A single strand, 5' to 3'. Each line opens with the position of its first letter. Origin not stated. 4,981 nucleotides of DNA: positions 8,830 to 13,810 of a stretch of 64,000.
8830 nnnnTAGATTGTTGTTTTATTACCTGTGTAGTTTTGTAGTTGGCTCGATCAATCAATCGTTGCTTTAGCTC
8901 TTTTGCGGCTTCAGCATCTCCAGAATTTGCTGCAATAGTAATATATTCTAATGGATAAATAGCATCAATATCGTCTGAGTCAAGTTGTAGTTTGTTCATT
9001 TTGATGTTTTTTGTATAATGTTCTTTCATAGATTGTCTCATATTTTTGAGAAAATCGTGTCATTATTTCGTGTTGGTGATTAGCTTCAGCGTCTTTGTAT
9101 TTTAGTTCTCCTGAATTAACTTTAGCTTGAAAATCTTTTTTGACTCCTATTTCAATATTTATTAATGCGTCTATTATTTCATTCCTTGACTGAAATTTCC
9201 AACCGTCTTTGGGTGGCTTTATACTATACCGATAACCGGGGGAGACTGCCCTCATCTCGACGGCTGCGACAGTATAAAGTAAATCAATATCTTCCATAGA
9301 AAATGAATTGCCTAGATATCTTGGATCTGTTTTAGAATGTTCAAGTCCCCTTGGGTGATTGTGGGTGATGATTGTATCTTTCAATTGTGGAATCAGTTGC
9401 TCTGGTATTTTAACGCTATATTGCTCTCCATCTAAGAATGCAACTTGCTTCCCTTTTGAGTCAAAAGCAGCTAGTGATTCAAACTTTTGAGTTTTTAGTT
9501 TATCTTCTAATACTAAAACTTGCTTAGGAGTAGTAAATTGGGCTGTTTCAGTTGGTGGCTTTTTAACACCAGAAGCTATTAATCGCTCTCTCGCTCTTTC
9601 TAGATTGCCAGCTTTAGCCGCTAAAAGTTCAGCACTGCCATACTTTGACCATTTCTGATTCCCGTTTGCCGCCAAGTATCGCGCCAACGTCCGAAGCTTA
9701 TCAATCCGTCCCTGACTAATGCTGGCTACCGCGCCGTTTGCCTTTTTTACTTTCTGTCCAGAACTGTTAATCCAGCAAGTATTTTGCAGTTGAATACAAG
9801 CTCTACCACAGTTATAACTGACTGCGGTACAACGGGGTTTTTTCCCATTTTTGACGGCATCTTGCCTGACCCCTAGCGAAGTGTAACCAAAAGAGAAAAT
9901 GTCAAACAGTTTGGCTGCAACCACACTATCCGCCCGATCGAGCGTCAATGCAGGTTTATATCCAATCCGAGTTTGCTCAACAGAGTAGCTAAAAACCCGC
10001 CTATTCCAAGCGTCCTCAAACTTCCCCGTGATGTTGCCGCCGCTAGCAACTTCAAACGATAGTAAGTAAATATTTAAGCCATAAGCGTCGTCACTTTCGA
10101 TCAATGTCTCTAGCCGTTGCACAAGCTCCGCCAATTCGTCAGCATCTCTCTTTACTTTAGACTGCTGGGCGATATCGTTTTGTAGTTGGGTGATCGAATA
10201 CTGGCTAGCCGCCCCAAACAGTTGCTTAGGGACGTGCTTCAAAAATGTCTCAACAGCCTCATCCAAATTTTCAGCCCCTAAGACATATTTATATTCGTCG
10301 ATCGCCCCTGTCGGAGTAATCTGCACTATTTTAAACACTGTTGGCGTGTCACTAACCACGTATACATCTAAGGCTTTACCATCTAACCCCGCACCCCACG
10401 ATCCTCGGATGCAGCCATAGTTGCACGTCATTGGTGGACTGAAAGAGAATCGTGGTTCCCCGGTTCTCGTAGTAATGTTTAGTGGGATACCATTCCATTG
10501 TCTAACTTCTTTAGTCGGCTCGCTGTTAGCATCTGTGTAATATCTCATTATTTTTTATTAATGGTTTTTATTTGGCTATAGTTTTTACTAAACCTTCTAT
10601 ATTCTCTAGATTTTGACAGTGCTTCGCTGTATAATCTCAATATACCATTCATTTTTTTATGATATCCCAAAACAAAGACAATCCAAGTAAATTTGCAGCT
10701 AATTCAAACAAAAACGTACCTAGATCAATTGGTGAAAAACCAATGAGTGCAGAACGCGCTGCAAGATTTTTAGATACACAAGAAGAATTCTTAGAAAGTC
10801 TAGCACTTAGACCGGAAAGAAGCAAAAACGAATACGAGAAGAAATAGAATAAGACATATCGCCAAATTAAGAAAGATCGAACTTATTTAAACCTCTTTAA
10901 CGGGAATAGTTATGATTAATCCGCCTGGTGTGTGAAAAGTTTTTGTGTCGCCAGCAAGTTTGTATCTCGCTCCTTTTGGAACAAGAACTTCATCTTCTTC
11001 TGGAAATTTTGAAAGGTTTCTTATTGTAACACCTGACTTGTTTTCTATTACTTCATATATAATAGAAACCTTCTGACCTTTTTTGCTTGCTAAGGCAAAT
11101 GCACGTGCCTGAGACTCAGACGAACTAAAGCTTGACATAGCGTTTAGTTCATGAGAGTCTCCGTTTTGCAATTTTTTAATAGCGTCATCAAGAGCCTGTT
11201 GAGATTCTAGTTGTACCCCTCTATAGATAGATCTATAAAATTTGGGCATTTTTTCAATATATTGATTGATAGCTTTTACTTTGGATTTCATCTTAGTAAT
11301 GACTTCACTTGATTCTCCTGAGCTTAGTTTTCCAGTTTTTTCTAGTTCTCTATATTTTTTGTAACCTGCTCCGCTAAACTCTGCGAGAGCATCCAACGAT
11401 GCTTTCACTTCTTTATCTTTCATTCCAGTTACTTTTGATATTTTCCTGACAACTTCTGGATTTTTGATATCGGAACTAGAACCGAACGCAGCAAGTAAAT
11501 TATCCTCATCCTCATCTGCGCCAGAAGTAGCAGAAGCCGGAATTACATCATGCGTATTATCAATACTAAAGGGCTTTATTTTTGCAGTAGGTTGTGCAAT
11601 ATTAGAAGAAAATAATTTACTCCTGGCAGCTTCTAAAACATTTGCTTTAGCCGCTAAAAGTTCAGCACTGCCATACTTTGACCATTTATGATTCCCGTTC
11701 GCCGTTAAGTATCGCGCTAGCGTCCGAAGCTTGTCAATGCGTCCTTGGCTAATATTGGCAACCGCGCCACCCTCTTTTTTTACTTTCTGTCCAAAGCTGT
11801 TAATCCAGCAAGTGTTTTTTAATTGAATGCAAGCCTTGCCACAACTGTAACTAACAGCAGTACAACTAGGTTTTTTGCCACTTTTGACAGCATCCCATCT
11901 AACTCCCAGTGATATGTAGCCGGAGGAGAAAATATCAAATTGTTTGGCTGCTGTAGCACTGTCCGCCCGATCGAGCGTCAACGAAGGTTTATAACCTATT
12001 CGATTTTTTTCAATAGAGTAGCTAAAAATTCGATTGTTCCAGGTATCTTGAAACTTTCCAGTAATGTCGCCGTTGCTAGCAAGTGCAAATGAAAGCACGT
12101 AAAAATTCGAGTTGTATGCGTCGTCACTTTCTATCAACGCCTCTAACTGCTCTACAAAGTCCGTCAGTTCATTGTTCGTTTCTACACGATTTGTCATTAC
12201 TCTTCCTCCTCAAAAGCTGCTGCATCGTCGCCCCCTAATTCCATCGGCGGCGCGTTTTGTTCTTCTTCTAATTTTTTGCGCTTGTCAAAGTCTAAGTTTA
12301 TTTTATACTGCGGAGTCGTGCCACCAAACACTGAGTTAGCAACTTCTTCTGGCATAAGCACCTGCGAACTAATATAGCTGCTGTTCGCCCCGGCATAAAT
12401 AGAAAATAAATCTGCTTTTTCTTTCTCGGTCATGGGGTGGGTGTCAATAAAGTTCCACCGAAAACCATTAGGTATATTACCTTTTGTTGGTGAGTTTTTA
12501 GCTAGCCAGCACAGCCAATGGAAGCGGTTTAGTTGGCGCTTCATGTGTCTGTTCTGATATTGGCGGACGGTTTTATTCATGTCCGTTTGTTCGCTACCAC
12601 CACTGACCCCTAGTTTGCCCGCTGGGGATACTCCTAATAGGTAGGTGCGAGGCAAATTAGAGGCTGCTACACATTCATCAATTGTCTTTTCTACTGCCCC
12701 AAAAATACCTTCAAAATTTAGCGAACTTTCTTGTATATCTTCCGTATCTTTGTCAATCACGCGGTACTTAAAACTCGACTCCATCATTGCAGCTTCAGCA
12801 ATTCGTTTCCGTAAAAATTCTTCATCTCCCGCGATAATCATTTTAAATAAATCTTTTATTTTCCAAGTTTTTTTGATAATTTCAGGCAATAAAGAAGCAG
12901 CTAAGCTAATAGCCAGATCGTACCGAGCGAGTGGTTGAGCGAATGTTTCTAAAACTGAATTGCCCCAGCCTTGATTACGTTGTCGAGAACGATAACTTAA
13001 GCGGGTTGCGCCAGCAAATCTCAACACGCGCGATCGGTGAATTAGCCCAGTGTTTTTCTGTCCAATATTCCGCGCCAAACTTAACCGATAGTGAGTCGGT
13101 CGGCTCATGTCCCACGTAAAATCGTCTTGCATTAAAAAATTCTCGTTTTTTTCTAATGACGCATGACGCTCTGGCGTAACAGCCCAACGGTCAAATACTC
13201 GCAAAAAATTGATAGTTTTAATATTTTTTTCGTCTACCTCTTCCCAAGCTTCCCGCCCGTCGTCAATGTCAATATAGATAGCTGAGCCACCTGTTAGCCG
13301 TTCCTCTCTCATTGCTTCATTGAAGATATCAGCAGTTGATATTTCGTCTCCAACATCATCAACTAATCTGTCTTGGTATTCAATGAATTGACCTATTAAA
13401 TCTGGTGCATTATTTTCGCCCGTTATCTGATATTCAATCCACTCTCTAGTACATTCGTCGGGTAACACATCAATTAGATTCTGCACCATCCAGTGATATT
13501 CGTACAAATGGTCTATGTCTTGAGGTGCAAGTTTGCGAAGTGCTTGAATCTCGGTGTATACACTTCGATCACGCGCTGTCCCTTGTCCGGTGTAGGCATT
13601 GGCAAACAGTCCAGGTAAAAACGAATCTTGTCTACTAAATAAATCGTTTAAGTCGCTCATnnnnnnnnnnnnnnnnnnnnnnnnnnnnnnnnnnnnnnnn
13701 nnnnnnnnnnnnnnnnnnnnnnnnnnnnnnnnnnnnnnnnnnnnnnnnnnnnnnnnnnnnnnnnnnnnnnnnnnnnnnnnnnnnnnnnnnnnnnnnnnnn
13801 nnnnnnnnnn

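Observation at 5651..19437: Five-member protein family: shared Cys4 N-terminal module fused to different C-terminal effector-like domains, clustered after the portal gene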

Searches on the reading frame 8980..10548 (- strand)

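Call 5: search_protein_families(library=pfam, proteins=[window:8980-10548:-], max_evalue=0.1)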
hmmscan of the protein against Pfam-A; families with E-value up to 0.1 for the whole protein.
window:8980-10548:- (522 aa): 1 family
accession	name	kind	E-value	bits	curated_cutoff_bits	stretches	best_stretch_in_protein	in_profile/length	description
PF18823.6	InPase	-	9.8e-15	55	26.8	1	13-123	11-131/135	Inorganic Pyrophosphatase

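Call 6: search_protein_families(library=phrogs, proteins=[window:8980-10548:-], max_evalue=0.01)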
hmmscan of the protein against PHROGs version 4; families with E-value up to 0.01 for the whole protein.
window:8980-10548:- (522 aa): 6 families
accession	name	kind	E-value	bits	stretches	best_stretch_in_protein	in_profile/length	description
phrog_33618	-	unknown function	2.8e-05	24.5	1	233-410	8-175/386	-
phrog_4660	-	head and packaging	7.9e-05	22.2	1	35-105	660-730/765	minor head protein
phrog_4272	-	unknown function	8.3e-05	22.2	1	13-125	134-254/764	-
phrog_16619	-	head and packaging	0.00013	20.6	1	157-268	590-707/1440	minor head protein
phrog_37402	-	unknown function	0.00016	19.8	1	39-104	1144-1213/2639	-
phrog_220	-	head and packaging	0.0019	17.2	1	10-71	635-703/1338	minor head protein and DNA pilot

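Call 98: search_protein_families(library=ncbifam, proteins=[window:8980-10548:-], max_evalue=1)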
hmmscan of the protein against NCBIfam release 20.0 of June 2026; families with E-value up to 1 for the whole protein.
window:8980-10548:- (522 aa): 0 families

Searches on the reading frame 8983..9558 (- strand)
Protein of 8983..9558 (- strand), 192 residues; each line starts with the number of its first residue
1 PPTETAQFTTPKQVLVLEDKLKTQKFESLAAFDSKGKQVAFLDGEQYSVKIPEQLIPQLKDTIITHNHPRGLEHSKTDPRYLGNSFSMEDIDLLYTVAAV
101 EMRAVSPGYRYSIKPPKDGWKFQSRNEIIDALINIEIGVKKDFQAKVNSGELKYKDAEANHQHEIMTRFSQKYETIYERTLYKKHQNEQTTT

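Call 75: search_protein_families(library=pfam, proteins=[window:8983-9558:-], max_evalue=10)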
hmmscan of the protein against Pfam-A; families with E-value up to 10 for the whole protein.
seq(192 aa): 0 families

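Call 77: search_solved_structures(query=window:8983-9501:-, max_evalue=10)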
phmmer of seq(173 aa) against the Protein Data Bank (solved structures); distinct sequences matched with E-value up to 10: 3.
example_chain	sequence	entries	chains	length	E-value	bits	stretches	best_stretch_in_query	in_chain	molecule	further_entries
4y6c_A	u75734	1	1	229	0.1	15.7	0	27-86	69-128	ANSERINA PUTATIVE KINESIN LIGHT chain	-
5c4i_C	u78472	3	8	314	0.99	12.5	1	32-132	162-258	Oxalate oxidoreductase subunit beta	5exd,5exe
8j5k_5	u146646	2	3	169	1.4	12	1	51-112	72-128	FCPII-G, fucoxanthin chlorophyll a/c binding protein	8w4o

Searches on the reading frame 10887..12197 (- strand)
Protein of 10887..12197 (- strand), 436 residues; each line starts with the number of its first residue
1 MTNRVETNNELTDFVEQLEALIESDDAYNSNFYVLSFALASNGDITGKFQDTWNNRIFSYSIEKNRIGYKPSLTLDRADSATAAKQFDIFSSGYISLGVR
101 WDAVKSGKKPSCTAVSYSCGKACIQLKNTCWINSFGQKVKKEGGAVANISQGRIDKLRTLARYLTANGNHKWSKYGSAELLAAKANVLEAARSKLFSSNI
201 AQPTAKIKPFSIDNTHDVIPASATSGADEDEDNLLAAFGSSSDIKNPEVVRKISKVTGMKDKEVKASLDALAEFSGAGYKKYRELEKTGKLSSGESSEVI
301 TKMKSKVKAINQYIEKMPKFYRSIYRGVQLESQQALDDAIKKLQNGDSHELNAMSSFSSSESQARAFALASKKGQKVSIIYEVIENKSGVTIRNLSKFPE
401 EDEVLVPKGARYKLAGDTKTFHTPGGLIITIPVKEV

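Call 5: search_protein_families(library=pfam, proteins=[window:10887-12197:-], max_evalue=0.1)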
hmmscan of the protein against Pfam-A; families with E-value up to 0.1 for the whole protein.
window:10887-12197:- (436 aa): 4 families
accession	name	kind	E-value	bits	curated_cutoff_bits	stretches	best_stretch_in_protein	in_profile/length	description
PF03496.20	ADPrib_exo_Tox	-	1.9e-06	27.8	23.4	1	285-414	35-173/196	ADP-ribosyltransferase exoenzyme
PF01129.24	ART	-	3.6e-06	26.9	22.3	1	322-416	124-202/222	NAD:arginine ADP-ribosyltransferase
PF12902.13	Ferritin-like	-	0.0015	18.9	22.3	1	233-381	50-193/221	Ferritin-like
PF18291.6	HU-HIG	-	0.0041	17.6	26.2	0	226-273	14-61/125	HU domain fused to wHTH, Ig, or Glycine-rich motif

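Call 6: search_protein_families(library=phrogs, proteins=[window:10887-12197:-], max_evalue=0.01)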
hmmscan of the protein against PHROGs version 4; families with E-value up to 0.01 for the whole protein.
window:10887-12197:- (436 aa): 6 families
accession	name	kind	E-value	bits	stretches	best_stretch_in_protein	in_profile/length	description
phrog_16619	-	head and packaging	2.1e-25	89.5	1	34-414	595-972/1440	minor head protein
phrog_595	-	head and packaging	5.3e-06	27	1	269-415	363-496/513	head maturation protease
phrog_21789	-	head and packaging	1.6e-05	23.8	1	269-415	1051-1179/1195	virion structural protein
phrog_832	-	DNA, RNA and nucleotide metabolism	7.6e-05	21.4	1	286-376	1264-1358/1480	RNA polymerase ADP-ribosylase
phrog_33618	-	unknown function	0.0026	18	1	104-207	7-100/386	-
phrog_14203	-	unknown function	0.0092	17.2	0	298-337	56-94/104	-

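Call 98: search_protein_families(library=ncbifam, proteins=[window:10887-12197:-], max_evalue=1)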
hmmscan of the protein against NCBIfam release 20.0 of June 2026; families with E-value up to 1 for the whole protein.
window:10887-12197:- (436 aa): 3 families
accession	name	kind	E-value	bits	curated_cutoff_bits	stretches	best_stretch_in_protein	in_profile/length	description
NF041404.1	XopAI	equivalog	0.004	16.4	300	1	325-414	151-231/251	type III secretion system effector XopAI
NF003413.0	PRK04778.1-7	equivalog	0.0042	15.5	556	1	266-341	166-238/564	septation ring formation regulator EzrA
NF010492.0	PRK13912.1-3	equivalog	0.052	13.1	297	1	330-399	30-100/178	nuclease NucT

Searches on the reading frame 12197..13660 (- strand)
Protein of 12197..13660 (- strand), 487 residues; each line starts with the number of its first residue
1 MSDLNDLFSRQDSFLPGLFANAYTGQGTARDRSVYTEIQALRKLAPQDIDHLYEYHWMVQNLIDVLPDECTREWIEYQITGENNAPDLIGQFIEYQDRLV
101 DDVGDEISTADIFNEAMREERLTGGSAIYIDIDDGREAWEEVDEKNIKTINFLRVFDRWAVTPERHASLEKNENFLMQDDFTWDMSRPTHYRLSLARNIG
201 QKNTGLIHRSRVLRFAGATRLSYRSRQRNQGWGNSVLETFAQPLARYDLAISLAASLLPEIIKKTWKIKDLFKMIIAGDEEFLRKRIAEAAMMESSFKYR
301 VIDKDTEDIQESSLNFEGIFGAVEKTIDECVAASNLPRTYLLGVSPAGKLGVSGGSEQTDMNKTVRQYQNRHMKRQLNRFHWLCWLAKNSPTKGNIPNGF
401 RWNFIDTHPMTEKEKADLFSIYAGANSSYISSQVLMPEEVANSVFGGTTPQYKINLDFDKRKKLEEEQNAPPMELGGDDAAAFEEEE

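Call 5: search_protein_families(library=pfam, proteins=[window:12197-13660:-], max_evalue=0.1)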
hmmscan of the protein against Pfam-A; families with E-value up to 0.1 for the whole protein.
window:12197-13660:- (487 aa): 2 families
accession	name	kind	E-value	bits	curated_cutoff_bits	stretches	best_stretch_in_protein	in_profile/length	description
PF06381.16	Phage_portal_3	-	3.5e-49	167.9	33.8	1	49-425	3-354/357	Phage portal protein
PF17718.6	DUF5563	-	0.019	14.9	25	1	239-297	36-93/192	Family of unknown function (DUF5563)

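Call 27: search_dna_similar(query=window:12197-13660:-, collection=phages, mode=protein, max_rows=15)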
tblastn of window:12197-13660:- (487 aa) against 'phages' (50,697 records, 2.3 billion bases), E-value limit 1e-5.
Records with a match: 1177; places in all: 1178; records where one place covers at least 80% of the query: 716.
Best place of each record, by identity: <60% 1177.
By first word of the organism name: Klebsiella 357; Escherichia 294; Vibrio 263; Shigella 31; Salmonella 24; Aeromonas 21; Campylobacter 19; Rhizobium 18; Yersinia 17; Citrobacter 17; and 36 more.
By host as written in the record: - 327; Klebsiella pneumoniae 154; Escherichia coli 71; Escherichia coli DSM 12242 43; Escherichia coli K-12 MG1655 35; Campylobacter jejuni 19; Vibrio cyclitrophicus 16; Yersinia enterocolitica 14; and 250 more.
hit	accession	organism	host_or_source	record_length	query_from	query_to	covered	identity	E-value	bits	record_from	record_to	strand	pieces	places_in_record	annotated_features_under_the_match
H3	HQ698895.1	Synechococcus phage S-CBS4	Synechococcus sp. CB0101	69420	21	459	90%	33.6%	5e-63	228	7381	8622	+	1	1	portal protein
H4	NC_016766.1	Synechococcus phage S-CBS4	Synechococcus sp. CB0101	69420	21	459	90%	33.6%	5e-63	228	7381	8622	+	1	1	portal protein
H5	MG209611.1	Aphanizomenon phage vB_AphaS-CL131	Aphanizomenon flos-aquae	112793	19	467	92%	28.2%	1e-42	167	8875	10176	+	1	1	putative portal protein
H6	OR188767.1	Acinetobacter phage BUCTT20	Acinetobacter baumannii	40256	8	438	89%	26.3%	2e-20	101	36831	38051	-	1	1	DUF1073 domain-containing protein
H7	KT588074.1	Acinetobacter phage Ab105-1phi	Acinetobacter baumannii Ab105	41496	8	438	89%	26.3%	2e-20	101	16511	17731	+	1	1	hypothetical protein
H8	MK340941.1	Acinetobacter phage AbTJ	Acinetobacter baumannii MDR-TJ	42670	8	438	89%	26.3%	2e-20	101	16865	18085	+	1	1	putative portal protein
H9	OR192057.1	Acinetobacter phage A785.1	Acinetobacter baumannii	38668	8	438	89%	26.3%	3e-20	100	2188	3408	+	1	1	hypothetical protein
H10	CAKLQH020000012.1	Acinetobacter phage MD-2021a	not known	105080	8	438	89%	26.1%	4e-20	100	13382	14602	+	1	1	portal protein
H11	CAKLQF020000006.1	Acinetobacter phage MD-2021a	not known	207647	8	438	89%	26.1%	4e-20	100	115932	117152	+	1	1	portal protein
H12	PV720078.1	Aeromonas phage PAGF2_10BT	Aeromonas hydrophila GDG24F2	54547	21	452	89%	25.7%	1e-18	96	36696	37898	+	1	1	putative portal protein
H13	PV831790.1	Aeromonas phage AS2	Aeromonas salmonicida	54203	21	452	89%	25.7%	1e-18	96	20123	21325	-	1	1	hypothetical protein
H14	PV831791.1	Aeromonas phage AS3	Aeromonas salmonicida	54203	21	452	89%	25.7%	1e-18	96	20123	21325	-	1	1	hypothetical protein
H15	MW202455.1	Caudoviricetes sp.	Manatee Spring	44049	8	441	89%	25.1%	1e-20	101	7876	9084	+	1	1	hypothetical protein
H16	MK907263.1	Escherichia phage vB_EcoS-26174I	Escherichia coli DSM 12242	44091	19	479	95%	23.3%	1e-7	61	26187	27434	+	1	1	hypothetical protein (x2)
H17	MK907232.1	Escherichia phage vB_EcoS-12397V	Escherichia coli DSM 12242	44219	19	479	95%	23.3%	1e-7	61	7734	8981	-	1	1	record has no annotation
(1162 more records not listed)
